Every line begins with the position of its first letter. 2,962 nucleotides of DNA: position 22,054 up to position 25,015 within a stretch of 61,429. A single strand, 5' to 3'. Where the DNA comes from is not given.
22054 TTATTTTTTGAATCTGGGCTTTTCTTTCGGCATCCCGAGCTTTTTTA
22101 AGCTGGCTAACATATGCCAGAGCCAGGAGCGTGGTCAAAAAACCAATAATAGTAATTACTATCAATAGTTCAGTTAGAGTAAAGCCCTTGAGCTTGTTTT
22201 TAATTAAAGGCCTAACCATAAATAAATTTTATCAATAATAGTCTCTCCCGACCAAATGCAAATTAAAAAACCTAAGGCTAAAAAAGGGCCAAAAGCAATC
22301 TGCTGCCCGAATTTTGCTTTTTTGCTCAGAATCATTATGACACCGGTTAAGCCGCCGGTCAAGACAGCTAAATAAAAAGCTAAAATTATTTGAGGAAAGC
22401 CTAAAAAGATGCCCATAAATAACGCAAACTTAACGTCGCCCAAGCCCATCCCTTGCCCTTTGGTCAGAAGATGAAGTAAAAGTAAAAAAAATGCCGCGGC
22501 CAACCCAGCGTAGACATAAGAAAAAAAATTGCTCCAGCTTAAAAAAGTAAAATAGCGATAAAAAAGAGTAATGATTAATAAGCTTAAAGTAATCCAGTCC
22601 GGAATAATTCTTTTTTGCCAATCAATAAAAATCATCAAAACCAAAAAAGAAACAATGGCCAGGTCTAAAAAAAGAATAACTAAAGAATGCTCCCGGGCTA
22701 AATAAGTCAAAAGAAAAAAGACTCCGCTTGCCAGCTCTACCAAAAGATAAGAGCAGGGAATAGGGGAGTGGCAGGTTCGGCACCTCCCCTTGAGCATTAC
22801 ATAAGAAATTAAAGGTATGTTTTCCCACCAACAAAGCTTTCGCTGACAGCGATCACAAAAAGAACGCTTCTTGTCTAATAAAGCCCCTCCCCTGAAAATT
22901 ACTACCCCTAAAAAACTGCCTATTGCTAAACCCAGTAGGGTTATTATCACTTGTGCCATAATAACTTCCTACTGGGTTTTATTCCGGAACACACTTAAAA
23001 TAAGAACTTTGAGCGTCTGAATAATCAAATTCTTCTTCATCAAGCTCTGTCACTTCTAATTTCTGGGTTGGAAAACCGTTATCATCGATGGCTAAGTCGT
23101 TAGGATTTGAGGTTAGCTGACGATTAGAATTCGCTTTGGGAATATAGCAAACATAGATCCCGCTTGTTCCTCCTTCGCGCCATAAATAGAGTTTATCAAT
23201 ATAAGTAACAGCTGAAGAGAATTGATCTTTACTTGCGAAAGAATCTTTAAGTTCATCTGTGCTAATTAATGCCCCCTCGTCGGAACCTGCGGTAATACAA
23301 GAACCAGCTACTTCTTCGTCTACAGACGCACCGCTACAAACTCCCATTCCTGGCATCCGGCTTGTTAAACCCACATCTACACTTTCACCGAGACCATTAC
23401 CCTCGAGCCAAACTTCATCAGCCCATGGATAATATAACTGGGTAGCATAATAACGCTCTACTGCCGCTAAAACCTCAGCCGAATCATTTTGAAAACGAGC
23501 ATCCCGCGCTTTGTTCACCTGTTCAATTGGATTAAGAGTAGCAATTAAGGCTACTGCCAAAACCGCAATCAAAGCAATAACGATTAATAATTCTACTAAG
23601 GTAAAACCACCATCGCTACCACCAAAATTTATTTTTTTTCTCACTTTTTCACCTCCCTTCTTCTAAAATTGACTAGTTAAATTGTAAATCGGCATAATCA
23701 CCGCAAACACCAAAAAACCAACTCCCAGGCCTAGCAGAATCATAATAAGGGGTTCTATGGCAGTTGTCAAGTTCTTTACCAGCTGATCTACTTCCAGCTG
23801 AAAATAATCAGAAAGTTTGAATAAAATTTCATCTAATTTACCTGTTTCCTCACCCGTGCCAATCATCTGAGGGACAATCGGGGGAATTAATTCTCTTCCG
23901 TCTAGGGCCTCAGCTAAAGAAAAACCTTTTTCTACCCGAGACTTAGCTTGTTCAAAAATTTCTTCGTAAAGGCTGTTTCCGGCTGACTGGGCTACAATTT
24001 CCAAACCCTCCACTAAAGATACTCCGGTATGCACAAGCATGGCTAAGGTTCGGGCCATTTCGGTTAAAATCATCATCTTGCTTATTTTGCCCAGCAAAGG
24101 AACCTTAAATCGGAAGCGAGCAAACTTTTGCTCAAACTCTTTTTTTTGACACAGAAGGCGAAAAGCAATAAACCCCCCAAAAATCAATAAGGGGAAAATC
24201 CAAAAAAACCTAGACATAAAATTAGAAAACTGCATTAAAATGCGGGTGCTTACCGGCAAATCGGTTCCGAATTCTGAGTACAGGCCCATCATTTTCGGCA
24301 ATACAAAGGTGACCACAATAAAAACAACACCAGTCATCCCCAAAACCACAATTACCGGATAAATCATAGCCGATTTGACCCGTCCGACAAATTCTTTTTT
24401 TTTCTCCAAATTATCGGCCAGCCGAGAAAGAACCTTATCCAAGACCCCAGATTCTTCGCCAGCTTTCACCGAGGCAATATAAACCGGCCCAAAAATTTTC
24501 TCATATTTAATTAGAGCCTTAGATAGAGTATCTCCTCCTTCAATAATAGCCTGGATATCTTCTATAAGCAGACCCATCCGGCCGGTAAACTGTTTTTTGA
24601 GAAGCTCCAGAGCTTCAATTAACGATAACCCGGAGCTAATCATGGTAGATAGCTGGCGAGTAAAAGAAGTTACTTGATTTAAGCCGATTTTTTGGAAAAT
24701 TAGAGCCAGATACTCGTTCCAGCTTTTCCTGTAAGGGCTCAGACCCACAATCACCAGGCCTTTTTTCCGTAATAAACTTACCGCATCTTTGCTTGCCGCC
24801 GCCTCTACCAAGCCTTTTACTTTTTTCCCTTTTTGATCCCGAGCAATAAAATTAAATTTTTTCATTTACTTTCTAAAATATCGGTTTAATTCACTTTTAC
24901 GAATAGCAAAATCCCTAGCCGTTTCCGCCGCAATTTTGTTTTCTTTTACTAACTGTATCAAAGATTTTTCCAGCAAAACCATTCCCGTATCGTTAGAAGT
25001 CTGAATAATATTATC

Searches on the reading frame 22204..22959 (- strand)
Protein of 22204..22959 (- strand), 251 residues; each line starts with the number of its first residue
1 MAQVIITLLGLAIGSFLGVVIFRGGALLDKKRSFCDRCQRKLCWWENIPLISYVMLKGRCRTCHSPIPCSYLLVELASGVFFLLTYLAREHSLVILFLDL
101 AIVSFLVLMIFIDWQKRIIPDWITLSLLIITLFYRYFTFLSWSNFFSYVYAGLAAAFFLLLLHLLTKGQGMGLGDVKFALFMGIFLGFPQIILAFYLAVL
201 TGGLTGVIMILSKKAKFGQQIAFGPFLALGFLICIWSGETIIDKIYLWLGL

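Call 92: search_protein_families(library=pfam, proteins=[window:22204-22959:-], max_evalue=0.0001)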
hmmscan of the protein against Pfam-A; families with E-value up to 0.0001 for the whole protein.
window:22204-22959:- (251 aa): 2 families
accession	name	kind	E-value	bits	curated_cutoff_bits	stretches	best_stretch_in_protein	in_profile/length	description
PF06750.18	A24_N_bact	-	5.8e-27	94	23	1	8-87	1-82/84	Bacterial Peptidase A24 N-terminal domain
PF01478.23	Peptidase_A24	-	1.6e-17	64.3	26.5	1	101-206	2-103/104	Type IV leader peptidase family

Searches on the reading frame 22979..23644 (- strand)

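Call 94: search_protein_families(library=pfam, proteins=[window:22979-23644:-], max_evalue=0.0001)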
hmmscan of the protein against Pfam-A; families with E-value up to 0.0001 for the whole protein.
window:22979-23644:- (221 aa): 1 family
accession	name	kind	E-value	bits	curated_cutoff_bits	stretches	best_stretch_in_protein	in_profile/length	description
PF07963.17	N_methyl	-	2.3e-06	27.4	21.2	1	12-33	5-26/27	Prokaryotic N-terminal methylation motif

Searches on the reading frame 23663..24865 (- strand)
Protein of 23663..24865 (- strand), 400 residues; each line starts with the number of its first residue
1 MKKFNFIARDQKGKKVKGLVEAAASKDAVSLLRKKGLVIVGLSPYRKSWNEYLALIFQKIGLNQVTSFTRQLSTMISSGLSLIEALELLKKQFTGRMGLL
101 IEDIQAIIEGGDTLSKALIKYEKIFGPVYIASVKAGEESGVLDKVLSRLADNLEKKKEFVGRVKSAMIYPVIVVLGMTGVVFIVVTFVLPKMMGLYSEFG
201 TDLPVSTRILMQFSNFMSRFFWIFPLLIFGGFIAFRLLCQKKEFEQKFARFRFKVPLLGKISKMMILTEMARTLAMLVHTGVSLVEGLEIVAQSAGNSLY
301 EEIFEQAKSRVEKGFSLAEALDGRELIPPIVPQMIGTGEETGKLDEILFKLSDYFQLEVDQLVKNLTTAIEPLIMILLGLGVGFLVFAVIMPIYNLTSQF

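Call 94: search_protein_families(library=pfam, proteins=[window:23663-24865:-], max_evalue=0.0001)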
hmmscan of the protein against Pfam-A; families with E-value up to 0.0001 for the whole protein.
window:23663-24865:- (400 aa): 1 family
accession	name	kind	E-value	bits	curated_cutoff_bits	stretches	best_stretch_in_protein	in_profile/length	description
PF00482.28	T2SSF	-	2.5e-57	192.7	25.2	2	68-190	1-125/125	Type II secretion system (T2SS), protein F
